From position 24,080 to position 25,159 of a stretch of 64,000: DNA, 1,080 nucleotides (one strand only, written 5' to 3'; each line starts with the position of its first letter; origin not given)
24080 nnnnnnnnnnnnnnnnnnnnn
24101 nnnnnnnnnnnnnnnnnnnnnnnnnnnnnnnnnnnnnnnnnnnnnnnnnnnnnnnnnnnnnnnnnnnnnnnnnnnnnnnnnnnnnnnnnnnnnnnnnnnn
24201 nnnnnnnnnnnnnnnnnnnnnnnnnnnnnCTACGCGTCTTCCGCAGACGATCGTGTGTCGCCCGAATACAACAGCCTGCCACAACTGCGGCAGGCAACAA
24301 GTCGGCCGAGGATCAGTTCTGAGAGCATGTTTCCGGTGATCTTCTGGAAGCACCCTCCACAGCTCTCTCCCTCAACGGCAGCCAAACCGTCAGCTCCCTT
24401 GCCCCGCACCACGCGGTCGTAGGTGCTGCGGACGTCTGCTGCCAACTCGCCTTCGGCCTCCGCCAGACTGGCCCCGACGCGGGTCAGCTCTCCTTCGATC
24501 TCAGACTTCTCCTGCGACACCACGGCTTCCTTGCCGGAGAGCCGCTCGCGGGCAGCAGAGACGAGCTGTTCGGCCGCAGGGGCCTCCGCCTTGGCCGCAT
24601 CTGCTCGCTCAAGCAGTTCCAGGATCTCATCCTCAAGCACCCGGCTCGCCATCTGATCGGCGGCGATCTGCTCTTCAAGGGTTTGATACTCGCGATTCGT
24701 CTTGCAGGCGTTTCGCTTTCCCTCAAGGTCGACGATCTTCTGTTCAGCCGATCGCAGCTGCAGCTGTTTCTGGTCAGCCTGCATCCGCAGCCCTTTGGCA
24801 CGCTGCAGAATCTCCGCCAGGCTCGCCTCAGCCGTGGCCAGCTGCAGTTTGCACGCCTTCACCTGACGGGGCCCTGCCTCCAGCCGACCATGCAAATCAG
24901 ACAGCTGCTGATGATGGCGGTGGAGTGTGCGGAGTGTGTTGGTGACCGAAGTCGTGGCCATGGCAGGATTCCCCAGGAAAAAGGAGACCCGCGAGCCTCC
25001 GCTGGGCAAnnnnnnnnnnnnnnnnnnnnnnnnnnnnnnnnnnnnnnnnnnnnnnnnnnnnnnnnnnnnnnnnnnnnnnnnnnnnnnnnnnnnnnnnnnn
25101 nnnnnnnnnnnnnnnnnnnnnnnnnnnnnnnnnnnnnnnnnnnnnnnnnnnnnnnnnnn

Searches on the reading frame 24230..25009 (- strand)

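Call 79: search_protein_families(library=pfam, proteins=[window:24230-25009:-], max_evalue=0.01)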
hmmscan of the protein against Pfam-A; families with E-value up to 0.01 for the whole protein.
window:24230-25009:- (259 aa): 2 families
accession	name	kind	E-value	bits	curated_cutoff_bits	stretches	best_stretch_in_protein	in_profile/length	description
PF02591.20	Zn_ribbon_9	-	1.1e-05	25.8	29.1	1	216-247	1-33/33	C4-type zinc ribbon domain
PF24481.2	CT398_CC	-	5.1e-05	23.6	27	1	30-203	12-178/180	CT398-like coiled coil hairpin domain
